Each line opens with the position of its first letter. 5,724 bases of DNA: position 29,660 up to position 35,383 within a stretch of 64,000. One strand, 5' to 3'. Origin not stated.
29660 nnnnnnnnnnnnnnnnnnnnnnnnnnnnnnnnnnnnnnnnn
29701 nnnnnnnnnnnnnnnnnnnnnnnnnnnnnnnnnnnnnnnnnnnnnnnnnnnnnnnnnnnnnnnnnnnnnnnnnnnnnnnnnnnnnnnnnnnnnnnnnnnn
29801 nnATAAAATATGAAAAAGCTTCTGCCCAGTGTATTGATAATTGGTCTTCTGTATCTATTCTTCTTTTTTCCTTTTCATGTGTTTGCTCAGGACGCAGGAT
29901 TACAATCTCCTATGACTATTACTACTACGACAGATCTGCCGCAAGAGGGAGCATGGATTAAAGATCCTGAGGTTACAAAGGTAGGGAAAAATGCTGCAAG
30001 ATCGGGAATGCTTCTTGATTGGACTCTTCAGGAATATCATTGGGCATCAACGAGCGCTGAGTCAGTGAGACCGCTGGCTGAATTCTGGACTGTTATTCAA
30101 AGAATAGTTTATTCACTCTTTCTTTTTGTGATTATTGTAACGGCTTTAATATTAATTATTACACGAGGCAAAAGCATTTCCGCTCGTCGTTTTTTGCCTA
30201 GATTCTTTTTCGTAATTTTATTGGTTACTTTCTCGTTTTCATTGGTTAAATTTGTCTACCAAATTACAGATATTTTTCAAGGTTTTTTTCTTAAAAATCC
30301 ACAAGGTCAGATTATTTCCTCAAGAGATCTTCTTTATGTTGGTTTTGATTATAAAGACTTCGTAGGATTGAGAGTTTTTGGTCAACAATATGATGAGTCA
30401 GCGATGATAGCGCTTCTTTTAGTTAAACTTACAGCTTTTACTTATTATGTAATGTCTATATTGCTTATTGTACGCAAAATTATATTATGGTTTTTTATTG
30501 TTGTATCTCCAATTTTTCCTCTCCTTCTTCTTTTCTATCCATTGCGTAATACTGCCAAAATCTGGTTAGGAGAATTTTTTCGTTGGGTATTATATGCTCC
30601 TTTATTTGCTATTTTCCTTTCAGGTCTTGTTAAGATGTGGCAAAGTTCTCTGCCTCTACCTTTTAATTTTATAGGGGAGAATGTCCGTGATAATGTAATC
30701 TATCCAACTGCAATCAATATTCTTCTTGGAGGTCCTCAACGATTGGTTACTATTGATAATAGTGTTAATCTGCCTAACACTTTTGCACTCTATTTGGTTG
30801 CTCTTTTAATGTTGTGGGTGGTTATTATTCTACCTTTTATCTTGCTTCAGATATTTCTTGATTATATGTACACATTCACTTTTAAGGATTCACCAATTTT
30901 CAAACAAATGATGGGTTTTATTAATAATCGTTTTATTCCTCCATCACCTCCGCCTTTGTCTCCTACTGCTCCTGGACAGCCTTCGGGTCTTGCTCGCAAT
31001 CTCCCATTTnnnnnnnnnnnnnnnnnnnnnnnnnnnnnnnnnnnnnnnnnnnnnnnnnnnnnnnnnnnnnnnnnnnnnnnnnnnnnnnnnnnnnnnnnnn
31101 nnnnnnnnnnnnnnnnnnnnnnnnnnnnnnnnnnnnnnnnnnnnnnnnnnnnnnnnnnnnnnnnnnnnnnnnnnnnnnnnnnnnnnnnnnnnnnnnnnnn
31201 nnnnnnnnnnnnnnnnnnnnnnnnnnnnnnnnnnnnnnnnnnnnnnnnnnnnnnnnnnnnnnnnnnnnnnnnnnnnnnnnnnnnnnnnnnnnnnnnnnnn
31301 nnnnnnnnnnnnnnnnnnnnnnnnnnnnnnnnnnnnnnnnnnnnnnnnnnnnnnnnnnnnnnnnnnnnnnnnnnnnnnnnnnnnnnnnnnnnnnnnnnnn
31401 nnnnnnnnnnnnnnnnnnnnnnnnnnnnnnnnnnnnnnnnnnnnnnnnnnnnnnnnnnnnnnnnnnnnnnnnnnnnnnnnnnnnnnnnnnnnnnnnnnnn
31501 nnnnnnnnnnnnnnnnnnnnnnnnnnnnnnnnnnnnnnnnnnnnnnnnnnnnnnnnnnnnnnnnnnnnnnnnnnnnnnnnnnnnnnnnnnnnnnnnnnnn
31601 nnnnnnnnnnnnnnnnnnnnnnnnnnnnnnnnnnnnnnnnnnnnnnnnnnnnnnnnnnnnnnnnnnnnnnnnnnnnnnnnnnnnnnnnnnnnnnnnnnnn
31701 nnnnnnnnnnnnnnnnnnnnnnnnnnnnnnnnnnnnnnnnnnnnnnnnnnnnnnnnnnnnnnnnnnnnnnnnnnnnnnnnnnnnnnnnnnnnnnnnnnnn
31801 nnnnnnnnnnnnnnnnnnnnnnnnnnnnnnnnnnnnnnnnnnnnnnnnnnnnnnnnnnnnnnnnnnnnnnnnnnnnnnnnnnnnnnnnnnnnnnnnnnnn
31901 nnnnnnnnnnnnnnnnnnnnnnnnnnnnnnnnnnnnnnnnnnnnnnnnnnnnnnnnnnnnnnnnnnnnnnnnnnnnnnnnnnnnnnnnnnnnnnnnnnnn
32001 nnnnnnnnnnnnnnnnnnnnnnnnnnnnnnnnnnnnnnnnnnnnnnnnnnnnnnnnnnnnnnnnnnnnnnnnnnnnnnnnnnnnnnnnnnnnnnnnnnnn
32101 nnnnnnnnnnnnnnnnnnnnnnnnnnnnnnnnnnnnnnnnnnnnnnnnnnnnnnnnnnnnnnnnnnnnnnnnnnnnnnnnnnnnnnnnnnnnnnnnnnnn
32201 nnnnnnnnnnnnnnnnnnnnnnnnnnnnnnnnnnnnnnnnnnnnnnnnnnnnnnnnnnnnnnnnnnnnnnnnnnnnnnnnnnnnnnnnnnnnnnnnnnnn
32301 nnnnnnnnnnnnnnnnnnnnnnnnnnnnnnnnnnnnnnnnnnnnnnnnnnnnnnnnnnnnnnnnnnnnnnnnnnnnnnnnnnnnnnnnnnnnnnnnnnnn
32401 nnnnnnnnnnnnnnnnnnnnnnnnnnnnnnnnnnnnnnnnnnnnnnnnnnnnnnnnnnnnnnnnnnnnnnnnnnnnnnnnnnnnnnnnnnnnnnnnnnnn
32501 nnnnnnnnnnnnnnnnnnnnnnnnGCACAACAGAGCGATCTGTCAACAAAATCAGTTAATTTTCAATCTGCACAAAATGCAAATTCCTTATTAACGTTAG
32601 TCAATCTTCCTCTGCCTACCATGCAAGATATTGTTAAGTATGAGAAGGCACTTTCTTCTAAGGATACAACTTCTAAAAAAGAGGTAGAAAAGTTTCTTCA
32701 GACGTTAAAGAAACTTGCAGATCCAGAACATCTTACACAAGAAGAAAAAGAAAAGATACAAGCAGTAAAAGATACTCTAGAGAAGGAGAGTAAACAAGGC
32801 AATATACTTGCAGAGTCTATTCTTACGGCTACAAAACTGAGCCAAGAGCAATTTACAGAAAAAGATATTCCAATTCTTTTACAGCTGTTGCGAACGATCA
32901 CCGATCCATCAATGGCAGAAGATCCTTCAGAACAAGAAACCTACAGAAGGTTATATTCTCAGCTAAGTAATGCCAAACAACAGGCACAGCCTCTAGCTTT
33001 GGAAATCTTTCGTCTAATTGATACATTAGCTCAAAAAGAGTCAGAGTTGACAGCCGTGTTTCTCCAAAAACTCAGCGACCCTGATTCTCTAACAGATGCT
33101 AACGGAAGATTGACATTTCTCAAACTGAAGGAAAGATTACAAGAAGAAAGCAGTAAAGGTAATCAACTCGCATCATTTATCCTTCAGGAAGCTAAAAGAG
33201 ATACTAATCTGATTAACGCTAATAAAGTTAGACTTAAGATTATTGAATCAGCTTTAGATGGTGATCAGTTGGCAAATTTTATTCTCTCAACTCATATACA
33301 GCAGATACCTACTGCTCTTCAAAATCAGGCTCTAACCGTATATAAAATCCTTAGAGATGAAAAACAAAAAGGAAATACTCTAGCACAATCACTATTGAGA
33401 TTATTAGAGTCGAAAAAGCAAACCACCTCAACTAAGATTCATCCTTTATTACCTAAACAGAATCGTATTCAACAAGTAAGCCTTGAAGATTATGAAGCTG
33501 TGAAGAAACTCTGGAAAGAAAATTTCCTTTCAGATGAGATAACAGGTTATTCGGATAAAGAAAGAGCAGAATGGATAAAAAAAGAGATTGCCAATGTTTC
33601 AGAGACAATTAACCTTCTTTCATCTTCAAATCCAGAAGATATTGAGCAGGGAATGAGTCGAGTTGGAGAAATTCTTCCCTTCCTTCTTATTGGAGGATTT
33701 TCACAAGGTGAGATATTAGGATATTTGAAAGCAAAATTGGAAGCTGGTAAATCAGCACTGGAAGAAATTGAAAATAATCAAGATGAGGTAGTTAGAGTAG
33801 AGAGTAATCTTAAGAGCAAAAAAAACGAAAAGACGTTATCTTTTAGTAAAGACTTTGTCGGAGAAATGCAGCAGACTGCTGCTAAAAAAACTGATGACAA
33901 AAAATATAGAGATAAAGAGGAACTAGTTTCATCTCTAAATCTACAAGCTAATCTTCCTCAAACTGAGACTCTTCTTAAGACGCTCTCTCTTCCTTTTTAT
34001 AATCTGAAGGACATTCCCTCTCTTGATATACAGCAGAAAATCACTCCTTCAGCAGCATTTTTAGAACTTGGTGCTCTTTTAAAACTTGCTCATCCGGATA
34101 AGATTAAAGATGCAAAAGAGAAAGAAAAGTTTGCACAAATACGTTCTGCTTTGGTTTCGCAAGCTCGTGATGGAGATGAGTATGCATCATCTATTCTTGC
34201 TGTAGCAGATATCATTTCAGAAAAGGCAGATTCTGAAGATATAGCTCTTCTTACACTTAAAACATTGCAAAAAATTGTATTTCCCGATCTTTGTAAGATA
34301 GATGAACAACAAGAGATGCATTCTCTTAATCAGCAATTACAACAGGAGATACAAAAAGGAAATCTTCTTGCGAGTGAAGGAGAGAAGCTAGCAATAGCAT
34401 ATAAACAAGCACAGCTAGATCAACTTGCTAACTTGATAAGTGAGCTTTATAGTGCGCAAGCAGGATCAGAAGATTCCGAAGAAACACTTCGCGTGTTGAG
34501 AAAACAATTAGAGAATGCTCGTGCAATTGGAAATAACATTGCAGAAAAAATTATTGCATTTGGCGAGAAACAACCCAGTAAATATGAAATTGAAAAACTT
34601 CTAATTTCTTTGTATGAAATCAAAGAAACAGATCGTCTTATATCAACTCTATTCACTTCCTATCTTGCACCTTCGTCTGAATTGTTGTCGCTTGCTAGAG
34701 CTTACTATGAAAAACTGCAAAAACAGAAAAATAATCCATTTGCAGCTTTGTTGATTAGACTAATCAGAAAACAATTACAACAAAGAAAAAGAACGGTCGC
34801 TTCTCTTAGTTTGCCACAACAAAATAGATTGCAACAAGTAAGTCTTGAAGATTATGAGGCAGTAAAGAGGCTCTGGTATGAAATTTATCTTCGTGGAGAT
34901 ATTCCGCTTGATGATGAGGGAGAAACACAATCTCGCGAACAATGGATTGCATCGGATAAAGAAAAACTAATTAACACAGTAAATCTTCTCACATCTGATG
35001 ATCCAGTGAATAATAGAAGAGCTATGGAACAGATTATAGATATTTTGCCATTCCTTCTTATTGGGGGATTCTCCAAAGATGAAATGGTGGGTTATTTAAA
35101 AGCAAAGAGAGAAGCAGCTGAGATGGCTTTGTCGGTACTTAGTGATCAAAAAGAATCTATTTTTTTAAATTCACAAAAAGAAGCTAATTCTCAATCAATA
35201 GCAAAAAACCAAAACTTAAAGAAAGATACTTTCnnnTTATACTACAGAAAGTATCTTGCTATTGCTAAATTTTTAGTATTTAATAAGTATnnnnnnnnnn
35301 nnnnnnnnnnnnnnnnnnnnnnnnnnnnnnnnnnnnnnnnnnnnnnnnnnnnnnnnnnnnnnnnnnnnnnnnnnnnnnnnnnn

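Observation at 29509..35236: VirB2-like mini-protein plus giant VirB6-like polytopic protein with a 1400-aa repeat extension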

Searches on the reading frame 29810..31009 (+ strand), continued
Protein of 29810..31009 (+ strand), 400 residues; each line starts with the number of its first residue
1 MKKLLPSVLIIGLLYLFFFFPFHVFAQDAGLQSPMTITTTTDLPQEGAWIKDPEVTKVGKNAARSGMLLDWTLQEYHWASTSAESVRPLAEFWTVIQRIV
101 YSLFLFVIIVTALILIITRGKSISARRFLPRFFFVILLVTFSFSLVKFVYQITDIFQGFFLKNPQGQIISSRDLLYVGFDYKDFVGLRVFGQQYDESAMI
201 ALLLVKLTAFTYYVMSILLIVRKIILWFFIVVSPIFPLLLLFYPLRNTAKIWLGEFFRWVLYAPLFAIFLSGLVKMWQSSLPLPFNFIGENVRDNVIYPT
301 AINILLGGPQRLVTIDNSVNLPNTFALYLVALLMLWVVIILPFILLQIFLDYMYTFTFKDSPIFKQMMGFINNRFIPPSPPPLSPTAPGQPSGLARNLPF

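Call 88: fold_search(model_id=the predicted structure, library=pdb)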
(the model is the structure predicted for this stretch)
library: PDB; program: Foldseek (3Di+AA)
matches with E <= 10: 37; with E <= 0.001: 0
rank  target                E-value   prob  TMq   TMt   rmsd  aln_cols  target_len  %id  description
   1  8rt9_F                1.8e-02  1.00  0.35  0.47   9.9       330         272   14  Stalk complex full-length structure (TrwJ/VirB5-TrwI/VirB6) from the fully-assembled R388 type IV secretion system det (released 2024-06-19)
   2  7o3v_J                4.2e-02  0.99  0.34  0.47  10.2       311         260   13  Stalk complex structure (TrwJ/VirB5-TrwI/VirB6) from the fully-assembled R388 type IV secretion system determined by c (released 2022-06-22)
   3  8rtd_L                6.8e-02  0.99  0.34  0.47   8.9       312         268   13  Stalk-Arches-IMC structure from the fully-assembled R388 type IV secretion system determined by cryo-EM. (released 2024-06-19)
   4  7o3v_F                9.1e-02  0.98  0.33  0.46   9.1       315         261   14  Stalk complex structure (TrwJ/VirB5-TrwI/VirB6) from the fully-assembled R388 type IV secretion system determined by c (released 2022-06-22)
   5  8rtd_I                7.6e-01  0.54  0.26  0.40   9.8       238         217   13  Stalk-Arches-IMC structure from the fully-assembled R388 type IV secretion system determined by cryo-EM. (released 2024-06-19)
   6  8rtd_H                8.0e-01  0.54  0.26  0.39   8.2       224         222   13  Stalk-Arches-IMC structure from the fully-assembled R388 type IV secretion system determined by cryo-EM. (released 2024-06-19)
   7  4wic_D                1.3e+00  0.07  0.15  0.17  36.6       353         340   11  Immediate-early 1 protein (IE1) of rhesus macaque cytomegalovirus (released 2015-07-15)
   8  5fzt_A                1.9e+00  0.08  0.13  0.16  27.6       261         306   11  The crystal structure of R7R8 in complex with a DLC1 fragment. (released 2016-04-27)
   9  9fqr_FA               2.7e+00  0.03  0.10  0.13  40.6       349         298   11  96-nm repeat of axonemal doublet microtubules from bovine sperm (released 2025-03-26)
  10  7o3v_I                2.9e+00  0.33  0.23  0.41   5.7       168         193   14  Stalk complex structure (TrwJ/VirB5-TrwI/VirB6) from the fully-assembled R388 type IV secretion system determined by c (released 2022-06-22)
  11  4wic_B                3.2e+00  0.04  0.15  0.17  37.1       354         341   12  Immediate-early 1 protein (IE1) of rhesus macaque cytomegalovirus (released 2015-07-15)
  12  7p5m_A                3.4e+00  0.05  0.16  0.16  32.4       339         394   11  Cryo-EM structure of human TTYH2 in lipid nanodiscs (released 2021-08-11)
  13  7o3v_H                3.7e+00  0.18  0.24  0.44  14.9       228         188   14  Stalk complex structure (TrwJ/VirB5-TrwI/VirB6) from the fully-assembled R388 type IV secretion system determined by c (released 2022-06-22)
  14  9ngy_FP1              3.7e+00  0.13  0.19  0.10  11.5       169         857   13  In situ cryo-EM structure of protochannel (DotA-IcmX) of the Legionella Dot/Icm T4SS machine (released 2025-09-17)
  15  7p54_A                3.9e+00  0.06  0.18  0.18  34.4       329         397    9  Cryo-EM structure of human TTYH2 in GDN (released 2021-08-11)
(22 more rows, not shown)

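Call 95: search_dna_similar(query=window:29810-31009:+, collection=plasmids, mode=protein, max_evalue=1, max_rows=25)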
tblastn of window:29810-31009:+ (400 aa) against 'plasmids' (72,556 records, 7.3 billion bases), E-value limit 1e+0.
No match.

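Call 105: find_encoding_contigs(protein=P0216, flank=10000, max_places=1)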
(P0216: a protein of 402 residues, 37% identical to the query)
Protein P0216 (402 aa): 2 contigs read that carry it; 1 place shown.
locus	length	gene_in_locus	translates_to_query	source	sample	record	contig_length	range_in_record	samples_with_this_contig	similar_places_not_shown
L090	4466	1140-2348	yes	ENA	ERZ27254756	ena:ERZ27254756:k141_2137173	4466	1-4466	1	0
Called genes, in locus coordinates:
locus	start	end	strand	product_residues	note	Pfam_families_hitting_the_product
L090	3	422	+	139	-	?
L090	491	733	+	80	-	-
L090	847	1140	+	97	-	PF18895:T4SS_pilin (weak)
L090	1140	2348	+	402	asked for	-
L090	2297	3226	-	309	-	-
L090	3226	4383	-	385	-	-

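Call 106: find_encoding_contigs(protein=P0230, flank=10000, max_places=1)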
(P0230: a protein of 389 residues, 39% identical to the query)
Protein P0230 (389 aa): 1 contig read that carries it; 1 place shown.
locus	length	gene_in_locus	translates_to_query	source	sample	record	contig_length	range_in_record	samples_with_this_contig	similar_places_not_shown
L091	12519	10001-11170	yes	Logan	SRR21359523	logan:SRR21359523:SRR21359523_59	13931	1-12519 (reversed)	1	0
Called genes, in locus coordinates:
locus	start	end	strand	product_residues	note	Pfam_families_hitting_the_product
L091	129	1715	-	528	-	PF00128:Alpha-amylase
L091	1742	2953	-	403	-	PF13439:Glyco_transf_4 (faint), PF00534:Glycos_transf_1, PF13692:Glyco_trans_1_4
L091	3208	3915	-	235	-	PF01551:Peptidase_M23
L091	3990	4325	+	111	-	-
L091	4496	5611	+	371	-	-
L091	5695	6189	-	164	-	PF06736:TMEM175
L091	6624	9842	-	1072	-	PF01339:CheB_methylest, PF03705:CheR_N, PF01739:CheR, PF08448:PAS_4 (faint), PF13426:PAS_9 (faint), PF00512:HisKA, PF02518:HATPase_c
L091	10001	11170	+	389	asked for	-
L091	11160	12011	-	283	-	-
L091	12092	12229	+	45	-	-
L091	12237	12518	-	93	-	?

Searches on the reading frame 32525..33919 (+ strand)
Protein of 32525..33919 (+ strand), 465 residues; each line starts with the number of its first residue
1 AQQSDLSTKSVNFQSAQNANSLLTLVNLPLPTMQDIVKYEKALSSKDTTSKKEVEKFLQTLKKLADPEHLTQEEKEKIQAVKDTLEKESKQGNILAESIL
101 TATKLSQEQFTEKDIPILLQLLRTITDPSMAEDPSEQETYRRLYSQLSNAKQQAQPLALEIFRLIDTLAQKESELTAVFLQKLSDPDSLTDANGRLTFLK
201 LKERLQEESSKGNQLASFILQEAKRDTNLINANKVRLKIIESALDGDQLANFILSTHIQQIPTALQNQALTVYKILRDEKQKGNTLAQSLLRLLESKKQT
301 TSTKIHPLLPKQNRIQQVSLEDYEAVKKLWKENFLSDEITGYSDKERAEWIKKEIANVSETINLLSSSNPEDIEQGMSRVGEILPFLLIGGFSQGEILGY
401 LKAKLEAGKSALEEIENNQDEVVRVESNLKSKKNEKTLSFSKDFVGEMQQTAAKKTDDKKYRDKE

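Call 12: search_protein_families(library=pfam, proteins=[window:32525-33919:+], max_evalue=1)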
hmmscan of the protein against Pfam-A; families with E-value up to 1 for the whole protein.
window:32525-33919:+ (465 aa): 6 families
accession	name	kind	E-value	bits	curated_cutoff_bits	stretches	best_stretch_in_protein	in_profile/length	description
PF13526.11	DUF4125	-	0.018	15.2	25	1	74-142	80-147/197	Protein of unknown function (DUF4125)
PF03127.19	GAT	-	0.033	14.8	31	1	116-161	5-47/77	GAT domain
PF14287.11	DUF4368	-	0.086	13.5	25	1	48-73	6-31/67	Domain of unknown function (DUF4368)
PF08340.16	YicC-like_C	-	0.11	13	27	1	200-245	60-104/120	Endoribonuclease YicC-like, C-terminal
PF10130.15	PIN_2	-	0.21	12.3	22.4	1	32-102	35-105/133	PIN domain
PF03754.18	At2g31720-like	-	0.49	11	24.4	1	39-90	24-73/113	B3 domain-containing protein At2g31720-like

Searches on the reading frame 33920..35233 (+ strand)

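Call 12: search_protein_families(library=pfam, proteins=[window:33920-35233:+], max_evalue=1)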
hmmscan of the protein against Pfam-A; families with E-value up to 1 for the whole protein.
window:33920-35233:+ (438 aa): 3 families
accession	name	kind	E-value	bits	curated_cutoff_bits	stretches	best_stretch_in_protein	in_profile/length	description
PF00226.36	DnaJ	-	0.048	14.2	27.8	1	53-77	24-49/63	DnaJ domain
PF00372.24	Hemocyanin_M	-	0.15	11.7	20.8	1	128-174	161-206/268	Hemocyanin, copper containing domain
PF00482.28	T2SSF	-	0.68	10.4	25.2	1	134-207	27-98/125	Type II secretion system (T2SS), protein F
